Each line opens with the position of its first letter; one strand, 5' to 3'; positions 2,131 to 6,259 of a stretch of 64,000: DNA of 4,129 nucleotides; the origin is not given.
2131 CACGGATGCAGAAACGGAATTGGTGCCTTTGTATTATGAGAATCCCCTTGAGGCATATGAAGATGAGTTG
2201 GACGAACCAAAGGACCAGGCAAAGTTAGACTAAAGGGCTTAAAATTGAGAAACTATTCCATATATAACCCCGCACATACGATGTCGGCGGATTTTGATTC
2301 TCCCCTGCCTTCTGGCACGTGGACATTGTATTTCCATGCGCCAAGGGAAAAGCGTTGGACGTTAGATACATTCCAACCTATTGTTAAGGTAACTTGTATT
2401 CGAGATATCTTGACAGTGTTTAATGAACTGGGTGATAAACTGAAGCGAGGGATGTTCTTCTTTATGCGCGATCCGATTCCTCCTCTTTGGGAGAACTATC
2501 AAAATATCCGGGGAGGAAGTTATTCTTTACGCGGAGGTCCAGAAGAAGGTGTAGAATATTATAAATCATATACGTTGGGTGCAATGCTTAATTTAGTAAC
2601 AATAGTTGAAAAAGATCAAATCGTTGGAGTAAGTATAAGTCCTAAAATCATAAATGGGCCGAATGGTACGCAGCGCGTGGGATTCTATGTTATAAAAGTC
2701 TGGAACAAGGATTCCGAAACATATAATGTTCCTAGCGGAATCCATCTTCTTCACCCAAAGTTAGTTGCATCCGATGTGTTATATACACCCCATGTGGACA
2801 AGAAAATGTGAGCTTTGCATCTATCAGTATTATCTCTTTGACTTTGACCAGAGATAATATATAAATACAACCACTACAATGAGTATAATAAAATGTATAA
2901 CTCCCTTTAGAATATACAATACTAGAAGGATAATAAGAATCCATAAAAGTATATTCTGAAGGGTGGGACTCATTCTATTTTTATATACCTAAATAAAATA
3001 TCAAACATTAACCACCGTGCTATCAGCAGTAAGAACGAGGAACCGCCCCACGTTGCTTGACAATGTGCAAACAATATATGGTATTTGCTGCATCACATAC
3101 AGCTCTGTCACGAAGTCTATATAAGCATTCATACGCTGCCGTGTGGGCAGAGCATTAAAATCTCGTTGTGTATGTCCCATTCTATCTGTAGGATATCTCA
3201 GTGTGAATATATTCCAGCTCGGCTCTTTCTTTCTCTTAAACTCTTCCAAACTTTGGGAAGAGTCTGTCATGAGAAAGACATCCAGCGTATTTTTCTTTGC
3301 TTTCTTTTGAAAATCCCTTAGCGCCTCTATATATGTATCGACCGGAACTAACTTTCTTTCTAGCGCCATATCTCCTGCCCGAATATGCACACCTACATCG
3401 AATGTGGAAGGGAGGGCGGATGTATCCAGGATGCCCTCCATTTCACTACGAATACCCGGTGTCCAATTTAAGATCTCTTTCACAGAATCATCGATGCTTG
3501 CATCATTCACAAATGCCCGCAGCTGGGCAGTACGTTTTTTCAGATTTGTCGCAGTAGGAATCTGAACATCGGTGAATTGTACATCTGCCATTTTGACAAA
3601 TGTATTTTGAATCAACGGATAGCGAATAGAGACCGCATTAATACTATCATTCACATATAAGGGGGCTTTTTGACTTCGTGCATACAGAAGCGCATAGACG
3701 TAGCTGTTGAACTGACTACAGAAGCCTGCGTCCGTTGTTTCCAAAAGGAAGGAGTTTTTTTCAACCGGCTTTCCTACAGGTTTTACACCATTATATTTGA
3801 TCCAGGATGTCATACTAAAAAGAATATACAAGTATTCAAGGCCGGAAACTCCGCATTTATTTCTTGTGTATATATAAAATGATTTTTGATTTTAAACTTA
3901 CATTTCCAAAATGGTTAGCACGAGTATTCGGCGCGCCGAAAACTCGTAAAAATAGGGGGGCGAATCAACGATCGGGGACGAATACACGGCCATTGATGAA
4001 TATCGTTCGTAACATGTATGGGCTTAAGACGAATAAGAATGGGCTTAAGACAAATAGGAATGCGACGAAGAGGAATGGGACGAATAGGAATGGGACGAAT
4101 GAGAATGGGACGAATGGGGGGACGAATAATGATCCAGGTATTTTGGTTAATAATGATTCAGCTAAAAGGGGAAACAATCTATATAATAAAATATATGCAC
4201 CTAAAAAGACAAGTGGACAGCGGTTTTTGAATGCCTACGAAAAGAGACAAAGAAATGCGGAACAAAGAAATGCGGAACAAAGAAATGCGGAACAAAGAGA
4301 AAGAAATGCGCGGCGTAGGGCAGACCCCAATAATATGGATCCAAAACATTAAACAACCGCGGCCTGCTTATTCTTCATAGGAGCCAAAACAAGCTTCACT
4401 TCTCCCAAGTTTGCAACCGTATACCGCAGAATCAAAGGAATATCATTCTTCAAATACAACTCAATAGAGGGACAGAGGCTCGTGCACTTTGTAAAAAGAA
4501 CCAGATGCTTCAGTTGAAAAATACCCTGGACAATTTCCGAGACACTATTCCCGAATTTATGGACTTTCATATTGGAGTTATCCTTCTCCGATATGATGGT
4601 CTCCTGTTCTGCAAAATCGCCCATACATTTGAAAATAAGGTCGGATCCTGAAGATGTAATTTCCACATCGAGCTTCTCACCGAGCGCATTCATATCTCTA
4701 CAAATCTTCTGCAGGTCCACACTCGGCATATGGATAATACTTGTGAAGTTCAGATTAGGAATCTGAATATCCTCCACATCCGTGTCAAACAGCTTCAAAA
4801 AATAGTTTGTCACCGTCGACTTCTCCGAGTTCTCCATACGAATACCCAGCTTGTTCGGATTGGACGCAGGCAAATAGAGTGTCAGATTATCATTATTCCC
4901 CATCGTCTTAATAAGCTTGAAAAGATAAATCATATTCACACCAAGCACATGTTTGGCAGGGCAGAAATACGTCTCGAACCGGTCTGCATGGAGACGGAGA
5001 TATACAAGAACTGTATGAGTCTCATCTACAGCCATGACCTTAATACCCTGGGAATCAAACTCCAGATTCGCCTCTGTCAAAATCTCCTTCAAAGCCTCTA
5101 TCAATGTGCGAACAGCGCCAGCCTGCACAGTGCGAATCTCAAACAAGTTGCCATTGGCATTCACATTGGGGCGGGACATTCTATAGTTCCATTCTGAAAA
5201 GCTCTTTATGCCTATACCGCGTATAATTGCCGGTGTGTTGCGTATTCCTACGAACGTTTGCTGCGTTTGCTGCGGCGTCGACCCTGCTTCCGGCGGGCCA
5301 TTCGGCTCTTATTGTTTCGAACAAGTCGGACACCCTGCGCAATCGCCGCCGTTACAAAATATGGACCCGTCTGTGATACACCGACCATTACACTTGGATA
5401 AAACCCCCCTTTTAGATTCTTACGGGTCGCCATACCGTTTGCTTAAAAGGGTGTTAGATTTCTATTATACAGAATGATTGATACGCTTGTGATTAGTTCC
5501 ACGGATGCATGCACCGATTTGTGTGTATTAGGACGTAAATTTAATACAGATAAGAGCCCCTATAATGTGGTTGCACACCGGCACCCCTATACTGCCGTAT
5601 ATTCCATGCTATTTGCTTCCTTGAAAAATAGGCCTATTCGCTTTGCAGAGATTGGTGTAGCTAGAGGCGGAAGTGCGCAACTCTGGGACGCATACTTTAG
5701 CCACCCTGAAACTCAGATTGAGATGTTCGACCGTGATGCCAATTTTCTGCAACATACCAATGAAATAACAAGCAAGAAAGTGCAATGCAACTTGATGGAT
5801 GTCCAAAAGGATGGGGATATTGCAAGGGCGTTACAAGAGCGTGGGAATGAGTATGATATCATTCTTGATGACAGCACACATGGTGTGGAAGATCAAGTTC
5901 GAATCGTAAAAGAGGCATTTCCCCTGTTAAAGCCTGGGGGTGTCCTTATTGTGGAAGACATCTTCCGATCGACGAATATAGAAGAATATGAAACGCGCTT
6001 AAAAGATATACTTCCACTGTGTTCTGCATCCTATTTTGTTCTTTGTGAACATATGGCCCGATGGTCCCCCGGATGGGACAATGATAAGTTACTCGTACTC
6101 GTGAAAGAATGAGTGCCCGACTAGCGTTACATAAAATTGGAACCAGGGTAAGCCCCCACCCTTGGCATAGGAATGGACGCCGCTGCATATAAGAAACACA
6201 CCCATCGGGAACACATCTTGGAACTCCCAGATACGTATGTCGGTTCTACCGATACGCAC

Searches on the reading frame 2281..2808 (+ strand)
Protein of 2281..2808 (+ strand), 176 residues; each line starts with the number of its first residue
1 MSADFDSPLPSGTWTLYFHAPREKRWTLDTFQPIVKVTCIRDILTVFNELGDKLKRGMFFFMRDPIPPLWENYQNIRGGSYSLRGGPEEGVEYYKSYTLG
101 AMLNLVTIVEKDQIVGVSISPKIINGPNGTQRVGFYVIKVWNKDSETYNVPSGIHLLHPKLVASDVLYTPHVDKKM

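Call 67: search_protein_families(library=pfam, proteins=[window:2281-2808:+], max_evalue=0.001)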
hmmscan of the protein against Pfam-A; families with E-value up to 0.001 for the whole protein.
window:2281-2808:+ (176 aa): 1 family
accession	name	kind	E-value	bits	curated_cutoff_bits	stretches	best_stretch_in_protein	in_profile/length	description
PF01652.23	IF4E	-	6.9e-11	42.6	28.7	1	13-147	5-133/158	Eukaryotic initiation factor 4E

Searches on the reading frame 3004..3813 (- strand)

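Call 67: search_protein_families(library=pfam, proteins=[window:3004-3813:-], max_evalue=0.001)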
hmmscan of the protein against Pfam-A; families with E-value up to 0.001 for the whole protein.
window:3004-3813:- (270 aa): 1 family
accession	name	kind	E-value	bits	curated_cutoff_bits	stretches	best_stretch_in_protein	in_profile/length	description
PF19745.5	FUT8_N_cat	-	0.00019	20.8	27.6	1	139-257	360-474/499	Alpha-(1,6)-fucosyltransferase N- and catalytic domains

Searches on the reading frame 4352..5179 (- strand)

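Call 67: search_protein_families(library=pfam, proteins=[window:4352-5179:-], max_evalue=0.001)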
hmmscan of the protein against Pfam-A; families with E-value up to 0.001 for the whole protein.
window:4352-5179:- (276 aa): 2 families
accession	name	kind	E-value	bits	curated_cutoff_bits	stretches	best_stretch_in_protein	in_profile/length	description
PF00705.23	PCNA_N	-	3.8e-24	85.3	20.3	1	12-135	1-123/127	Proliferating cell nuclear antigen, N-terminal domain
PF02747.20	PCNA_C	-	5.7e-24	85.2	23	1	140-267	2-127/128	Proliferating cell nuclear antigen, C-terminal domain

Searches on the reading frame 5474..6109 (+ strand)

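Call 67: search_protein_families(library=pfam, proteins=[window:5474-6109:+], max_evalue=0.001)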
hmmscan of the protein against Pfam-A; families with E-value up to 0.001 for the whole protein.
window:5474-6109:+ (212 aa): 4 families
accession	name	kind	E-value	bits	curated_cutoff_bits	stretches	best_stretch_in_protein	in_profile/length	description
PF13578.12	Methyltransf_24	-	6.8e-07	30.6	26.3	1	59-163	2-105/105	Methyltransferase domain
PF13847.12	Methyltransf_31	-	5.2e-05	23.4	27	1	81-164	30-113/145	Methyltransferase domain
PF13649.12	Methyltransf_25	-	0.00063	20.8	27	1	59-156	3-97/97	Methyltransferase domain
PF08241.18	Methyltransf_11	-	0.0008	20.4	21.2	0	59-160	2-95/95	Methyltransferase domain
